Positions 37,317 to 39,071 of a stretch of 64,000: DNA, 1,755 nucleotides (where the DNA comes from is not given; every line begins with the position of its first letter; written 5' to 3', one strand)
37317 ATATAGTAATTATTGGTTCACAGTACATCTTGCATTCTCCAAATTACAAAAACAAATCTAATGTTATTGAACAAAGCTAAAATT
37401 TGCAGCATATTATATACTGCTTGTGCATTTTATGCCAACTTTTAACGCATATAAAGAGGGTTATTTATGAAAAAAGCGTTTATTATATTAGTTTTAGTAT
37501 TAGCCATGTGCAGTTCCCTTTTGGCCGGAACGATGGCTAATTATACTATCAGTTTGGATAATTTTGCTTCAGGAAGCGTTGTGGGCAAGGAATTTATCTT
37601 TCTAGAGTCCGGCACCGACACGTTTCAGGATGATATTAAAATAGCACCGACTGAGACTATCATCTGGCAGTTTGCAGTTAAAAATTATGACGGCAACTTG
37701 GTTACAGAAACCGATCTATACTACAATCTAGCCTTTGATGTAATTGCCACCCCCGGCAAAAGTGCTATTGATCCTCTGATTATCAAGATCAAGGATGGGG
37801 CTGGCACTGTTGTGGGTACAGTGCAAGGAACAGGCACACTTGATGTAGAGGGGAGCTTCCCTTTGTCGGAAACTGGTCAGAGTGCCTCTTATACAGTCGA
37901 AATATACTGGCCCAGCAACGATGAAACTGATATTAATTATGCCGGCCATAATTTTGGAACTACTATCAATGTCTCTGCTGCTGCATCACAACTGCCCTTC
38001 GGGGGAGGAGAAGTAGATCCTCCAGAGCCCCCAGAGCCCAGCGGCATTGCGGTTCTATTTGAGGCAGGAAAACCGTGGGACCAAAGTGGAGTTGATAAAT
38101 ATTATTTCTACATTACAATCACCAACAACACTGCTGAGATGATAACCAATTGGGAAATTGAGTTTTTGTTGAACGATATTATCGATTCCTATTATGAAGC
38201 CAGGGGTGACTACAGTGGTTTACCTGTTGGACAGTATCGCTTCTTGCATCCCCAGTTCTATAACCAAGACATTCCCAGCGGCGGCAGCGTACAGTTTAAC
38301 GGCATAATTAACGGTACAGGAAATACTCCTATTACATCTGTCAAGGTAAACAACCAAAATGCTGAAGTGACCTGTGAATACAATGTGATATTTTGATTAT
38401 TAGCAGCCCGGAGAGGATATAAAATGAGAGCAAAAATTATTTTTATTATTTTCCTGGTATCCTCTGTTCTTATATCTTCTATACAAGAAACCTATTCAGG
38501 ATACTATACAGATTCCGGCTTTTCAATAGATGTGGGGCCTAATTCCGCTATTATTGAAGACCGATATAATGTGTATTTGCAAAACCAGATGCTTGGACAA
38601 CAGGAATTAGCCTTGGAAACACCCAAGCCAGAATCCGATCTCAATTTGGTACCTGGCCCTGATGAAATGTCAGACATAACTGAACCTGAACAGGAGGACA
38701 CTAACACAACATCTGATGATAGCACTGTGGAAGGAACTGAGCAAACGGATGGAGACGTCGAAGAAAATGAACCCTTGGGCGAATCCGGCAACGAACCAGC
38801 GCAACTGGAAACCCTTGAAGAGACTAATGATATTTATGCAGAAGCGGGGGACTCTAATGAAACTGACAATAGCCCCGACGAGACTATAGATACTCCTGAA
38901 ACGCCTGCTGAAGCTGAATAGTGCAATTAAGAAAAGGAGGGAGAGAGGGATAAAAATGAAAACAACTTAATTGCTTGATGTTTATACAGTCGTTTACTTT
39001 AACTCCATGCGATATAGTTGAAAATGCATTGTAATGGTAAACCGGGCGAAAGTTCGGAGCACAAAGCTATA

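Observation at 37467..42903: SipW/TasA-type fibre operon extended by an ABC-ATPase-like protein and a permease fused to a signal-peptidase-like domain, both with apparently degenerate active sites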

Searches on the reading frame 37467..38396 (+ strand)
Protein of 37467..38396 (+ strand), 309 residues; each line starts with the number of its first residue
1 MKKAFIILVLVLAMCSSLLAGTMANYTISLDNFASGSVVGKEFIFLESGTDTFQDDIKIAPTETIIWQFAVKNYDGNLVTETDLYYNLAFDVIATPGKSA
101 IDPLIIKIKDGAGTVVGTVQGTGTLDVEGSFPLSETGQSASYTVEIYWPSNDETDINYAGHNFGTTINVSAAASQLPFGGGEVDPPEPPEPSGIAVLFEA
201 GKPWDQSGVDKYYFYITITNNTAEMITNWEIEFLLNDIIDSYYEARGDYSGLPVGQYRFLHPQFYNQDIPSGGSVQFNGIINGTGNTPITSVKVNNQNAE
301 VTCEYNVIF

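Call 4: search_protein_families(library=pfam, proteins=[window:37467-38396:+], max_evalue=1)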
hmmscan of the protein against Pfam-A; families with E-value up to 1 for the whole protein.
window:37467-38396:+ (309 aa): 3 families
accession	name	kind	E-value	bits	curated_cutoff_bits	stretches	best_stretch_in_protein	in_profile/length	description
PF00553.25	CBM_2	-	8.3e-05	23.3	24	1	215-296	18-98/101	Cellulose binding domain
PF09478.16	CBM49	-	0.021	15.6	23.4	1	202-277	9-75/80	Carbohydrate binding domain CBM49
PF11528.13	DUF3224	-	0.042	14.1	25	0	97-142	39-86/126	Protein of unknown function (DUF3224)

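Call 5: search_protein_families(library=ncbifam, proteins=[window:37467-38396:+], max_evalue=1)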
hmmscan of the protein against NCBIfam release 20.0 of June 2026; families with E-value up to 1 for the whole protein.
window:37467-38396:+ (309 aa): 0 families

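Call 16: search_solved_structures(query=window:37467-38396:+, max_evalue=10, show_alignments=2)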
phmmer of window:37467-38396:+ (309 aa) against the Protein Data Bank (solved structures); distinct sequences matched with E-value up to 10: 3.
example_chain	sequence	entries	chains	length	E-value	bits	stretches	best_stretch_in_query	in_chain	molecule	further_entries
5n9j_G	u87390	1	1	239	0.48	12.7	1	134-213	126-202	Mediator of RNA polymerase II transcription subunit 4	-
3k2k_A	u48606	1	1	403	0.92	11.7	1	200-285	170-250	putative carboxypeptidase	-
2mdj_A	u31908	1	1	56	5.3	9.2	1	180-230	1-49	Histone-lysine N-methyltransferase SETD2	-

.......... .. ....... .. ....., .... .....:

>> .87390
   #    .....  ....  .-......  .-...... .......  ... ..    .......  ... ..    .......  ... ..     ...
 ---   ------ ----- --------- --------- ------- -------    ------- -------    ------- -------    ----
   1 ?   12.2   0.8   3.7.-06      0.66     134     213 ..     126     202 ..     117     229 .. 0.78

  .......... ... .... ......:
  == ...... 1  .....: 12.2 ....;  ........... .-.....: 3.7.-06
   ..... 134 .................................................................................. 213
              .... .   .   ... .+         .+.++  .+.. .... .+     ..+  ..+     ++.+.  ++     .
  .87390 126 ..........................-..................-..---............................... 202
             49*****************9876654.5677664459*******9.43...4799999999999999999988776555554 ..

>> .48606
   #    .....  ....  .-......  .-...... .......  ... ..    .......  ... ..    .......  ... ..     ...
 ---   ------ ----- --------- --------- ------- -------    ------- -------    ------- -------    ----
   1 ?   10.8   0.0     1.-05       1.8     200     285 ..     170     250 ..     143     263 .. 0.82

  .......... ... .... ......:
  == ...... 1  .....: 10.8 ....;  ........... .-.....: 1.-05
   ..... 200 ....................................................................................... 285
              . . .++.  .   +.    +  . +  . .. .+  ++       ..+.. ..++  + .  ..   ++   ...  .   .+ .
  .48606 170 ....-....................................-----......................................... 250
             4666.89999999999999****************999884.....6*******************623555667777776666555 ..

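Call 63: search_protein_families(library=pfam, alignment_id=A4, max_evalue=0.01)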
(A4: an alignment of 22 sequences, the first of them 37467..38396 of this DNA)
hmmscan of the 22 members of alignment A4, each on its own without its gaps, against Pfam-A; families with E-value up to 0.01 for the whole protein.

A. member 1, window:37467-38396:+ (309 aa): 1 family
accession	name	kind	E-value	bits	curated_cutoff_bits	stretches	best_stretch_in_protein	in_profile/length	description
PF00553.25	CBM_2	-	8.3e-05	23.3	24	1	215-296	18-98/101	Cellulose binding domain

B. families by the number of members that match (of 22 scanned): 4 families
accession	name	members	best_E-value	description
PF00553.25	CBM_2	22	7.3e-19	Cellulose binding domain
PF09478.16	CBM49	16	4e-06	Carbohydrate binding domain CBM49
PF01835.25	MG2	3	0.0035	MG2 domain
PF02369.22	Big_1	1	0.002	Bacterial Ig-like domain (group 1)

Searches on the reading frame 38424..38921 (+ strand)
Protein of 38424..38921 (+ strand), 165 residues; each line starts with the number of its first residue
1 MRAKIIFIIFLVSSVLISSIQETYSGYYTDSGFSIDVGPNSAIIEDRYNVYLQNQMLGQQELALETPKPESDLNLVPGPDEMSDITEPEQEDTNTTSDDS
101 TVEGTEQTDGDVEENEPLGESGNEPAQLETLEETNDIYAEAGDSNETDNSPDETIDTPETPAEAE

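Call 4: search_protein_families(library=pfam, proteins=[window:38424-38921:+], max_evalue=1)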
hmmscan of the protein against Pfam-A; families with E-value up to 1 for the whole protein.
window:38424-38921:+ (165 aa): 0 families

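Call 5: search_protein_families(library=ncbifam, proteins=[window:38424-38921:+], max_evalue=1)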
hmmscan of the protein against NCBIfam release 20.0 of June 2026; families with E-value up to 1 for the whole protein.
window:38424-38921:+ (165 aa): 0 families
